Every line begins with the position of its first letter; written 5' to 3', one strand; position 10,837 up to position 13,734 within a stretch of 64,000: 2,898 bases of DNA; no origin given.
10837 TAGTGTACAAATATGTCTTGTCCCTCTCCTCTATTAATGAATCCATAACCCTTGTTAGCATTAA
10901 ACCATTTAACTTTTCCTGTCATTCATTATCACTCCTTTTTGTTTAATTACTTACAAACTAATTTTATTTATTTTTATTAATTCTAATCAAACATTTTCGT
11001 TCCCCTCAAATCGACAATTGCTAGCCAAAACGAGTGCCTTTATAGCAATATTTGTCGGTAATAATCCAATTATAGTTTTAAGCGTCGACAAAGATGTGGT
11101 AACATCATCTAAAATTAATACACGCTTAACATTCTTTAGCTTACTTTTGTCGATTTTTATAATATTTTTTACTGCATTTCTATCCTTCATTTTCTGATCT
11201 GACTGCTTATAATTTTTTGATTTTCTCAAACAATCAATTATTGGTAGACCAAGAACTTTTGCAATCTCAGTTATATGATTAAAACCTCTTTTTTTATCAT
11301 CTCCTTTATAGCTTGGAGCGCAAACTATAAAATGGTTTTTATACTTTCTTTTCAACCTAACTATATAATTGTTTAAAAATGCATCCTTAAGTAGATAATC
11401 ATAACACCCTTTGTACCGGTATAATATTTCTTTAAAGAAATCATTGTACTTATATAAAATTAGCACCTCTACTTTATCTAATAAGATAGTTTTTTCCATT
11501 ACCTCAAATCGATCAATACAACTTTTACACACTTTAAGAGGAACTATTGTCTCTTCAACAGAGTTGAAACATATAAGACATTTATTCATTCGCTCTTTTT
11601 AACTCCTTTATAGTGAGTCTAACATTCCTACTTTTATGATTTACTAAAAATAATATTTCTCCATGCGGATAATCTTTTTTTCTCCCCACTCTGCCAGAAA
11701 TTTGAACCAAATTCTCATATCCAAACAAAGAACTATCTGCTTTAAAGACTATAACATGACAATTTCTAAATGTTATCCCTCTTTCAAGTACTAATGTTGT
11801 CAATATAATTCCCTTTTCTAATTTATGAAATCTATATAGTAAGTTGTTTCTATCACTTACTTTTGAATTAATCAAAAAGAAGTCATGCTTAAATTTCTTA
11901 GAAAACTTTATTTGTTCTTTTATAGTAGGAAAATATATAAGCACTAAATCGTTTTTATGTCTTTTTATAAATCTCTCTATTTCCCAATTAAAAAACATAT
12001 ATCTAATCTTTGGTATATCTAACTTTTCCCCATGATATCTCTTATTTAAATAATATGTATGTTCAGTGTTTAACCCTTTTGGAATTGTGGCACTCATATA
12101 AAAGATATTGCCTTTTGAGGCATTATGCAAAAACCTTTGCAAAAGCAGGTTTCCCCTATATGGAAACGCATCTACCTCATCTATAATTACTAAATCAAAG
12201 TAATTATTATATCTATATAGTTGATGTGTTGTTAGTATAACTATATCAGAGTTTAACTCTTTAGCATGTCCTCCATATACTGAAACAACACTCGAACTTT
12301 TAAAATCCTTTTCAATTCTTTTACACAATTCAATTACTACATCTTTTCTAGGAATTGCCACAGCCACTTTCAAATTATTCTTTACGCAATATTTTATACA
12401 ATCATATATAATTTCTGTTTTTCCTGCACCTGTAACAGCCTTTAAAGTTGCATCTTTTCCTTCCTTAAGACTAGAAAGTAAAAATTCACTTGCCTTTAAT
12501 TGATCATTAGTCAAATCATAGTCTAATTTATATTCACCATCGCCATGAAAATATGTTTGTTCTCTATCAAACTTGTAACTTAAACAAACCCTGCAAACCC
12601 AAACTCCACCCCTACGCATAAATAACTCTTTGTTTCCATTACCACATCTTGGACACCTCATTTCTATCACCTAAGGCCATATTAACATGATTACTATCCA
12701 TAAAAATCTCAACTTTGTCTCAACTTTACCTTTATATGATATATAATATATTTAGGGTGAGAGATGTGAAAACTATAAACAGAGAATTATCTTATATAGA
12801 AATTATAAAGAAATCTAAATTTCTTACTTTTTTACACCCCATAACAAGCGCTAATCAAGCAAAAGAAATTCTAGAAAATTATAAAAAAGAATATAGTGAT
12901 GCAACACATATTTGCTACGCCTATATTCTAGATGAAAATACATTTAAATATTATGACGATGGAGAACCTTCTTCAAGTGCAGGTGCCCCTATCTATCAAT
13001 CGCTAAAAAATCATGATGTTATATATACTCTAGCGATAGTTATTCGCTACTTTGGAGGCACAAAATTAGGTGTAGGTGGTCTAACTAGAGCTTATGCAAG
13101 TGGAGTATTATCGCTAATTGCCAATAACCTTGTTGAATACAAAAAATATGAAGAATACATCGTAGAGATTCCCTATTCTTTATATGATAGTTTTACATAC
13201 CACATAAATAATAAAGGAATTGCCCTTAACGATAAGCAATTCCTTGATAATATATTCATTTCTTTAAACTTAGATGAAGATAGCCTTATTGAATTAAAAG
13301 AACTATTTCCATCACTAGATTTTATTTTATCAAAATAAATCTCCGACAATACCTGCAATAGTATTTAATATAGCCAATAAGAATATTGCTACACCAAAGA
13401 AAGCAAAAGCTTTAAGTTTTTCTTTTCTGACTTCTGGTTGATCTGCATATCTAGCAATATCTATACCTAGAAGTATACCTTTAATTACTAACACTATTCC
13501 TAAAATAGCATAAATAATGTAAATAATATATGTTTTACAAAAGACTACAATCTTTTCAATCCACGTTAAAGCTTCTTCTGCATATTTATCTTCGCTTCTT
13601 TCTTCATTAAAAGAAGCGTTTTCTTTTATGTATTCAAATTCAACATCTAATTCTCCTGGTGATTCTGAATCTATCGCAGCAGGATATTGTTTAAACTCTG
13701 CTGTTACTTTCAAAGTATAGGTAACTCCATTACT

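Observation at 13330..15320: Two tandem secreted proteins whose C-termini form a shared VirB2/TrbC-like hairpin fused to large ectodomains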

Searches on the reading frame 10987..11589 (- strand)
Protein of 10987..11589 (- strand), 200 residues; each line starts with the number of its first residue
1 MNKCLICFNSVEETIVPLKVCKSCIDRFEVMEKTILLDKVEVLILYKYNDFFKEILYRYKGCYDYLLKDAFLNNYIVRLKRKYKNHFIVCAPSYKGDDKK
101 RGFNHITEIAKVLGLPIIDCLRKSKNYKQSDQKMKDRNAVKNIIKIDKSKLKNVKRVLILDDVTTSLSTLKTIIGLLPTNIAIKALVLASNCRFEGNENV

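Call 5: search_protein_families(library=pfam, proteins=[window:10987-11589:-], max_evalue=0.001)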
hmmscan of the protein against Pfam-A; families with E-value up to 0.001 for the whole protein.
window:10987-11589:- (200 aa): 1 family
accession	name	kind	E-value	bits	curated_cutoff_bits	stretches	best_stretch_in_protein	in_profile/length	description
PF00156.33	Pribosyltran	-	1.3e-05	25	26.3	1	100-177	38-110/158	Phosphoribosyl transferase domain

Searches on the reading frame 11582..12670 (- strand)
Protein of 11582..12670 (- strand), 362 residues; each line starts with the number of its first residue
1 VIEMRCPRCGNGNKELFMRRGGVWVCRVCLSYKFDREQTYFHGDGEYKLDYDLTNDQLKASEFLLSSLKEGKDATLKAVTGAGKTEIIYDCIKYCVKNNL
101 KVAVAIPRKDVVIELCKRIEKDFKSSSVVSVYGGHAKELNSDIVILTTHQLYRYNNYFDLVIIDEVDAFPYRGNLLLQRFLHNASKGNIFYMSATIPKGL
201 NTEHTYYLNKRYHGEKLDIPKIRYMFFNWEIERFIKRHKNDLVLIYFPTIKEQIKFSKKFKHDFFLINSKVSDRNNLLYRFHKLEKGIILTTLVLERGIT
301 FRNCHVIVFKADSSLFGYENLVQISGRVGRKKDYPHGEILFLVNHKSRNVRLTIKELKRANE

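Call 5: search_protein_families(library=pfam, proteins=[window:11582-12670:-], max_evalue=0.001)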
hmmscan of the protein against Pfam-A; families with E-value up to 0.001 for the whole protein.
window:11582-12670:- (362 aa): 3 families
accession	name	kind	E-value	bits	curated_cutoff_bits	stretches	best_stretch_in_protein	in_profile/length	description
PF04851.21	ResIII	-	5.9e-13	49.5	22.5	1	52-197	3-163/164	Type III restriction enzyme, res subunit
PF00270.35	DEAD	-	4.5e-12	46.5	26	1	60-199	7-163/167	DEAD/DEAH box helicase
PF00271.37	Helicase_C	-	1.2e-11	45.2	23.5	1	232-331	7-109/110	Helicase conserved C-terminal domain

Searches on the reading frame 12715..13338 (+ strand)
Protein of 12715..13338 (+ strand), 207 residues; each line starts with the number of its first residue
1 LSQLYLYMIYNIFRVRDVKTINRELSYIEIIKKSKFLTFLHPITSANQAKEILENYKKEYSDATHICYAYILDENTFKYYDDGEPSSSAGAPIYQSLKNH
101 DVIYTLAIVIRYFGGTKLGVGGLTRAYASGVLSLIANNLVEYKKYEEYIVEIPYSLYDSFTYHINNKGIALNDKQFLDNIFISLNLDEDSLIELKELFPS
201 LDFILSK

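Call 5: search_protein_families(library=pfam, proteins=[window:12715-13338:+], max_evalue=0.001)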
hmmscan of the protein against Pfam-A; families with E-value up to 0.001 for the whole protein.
window:12715-13338:+ (207 aa): 1 family
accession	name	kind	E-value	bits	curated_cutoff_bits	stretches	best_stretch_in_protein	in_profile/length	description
PF01205.25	UPF0029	-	1.6e-32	112.1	27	1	32-131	1-103/107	Uncharacterized protein family UPF0029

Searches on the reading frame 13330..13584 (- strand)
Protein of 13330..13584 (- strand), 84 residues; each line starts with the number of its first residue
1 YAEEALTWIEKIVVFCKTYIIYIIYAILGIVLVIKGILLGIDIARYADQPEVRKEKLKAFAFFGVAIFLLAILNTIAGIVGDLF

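Call 22: search_protein_families(library=pfam, proteins=[window:13330-13584:-], max_evalue=10)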
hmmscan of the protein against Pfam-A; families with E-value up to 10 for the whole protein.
window:13330-13584:- (84 aa): 8 families
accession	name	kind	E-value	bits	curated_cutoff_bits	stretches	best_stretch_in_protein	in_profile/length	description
PF18895.5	T4SS_pilin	-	0.0065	17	26.6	1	18-80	14-71/71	Type IV secretion system pilin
PF04123.18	DUF373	-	0.012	15.5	28.3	1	16-79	176-239/335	Domain of unknown function (DUF373)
PF03188.21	Cytochrom_B561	-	0.017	15.8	23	1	49-80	100-131/137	Eukaryotic cytochrome b561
PF00335.26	Tetraspanin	-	0.079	13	32.1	1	18-77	5-67/225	Tetraspanin family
PF05875.18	Ceramidase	-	0.099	12.5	32.5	1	13-73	125-181/259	Ceramidase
PF02009.21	RIFIN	-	1.2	9.5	32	1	4-46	270-309/327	Rifin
PF11239.13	DUF3040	-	1.3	9.8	24.7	1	50-80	34-64/84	Protein of unknown function (DUF3040)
PF14118.11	YfzA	-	2.2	9.2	27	1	7-27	9-29/90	YfzA-like protein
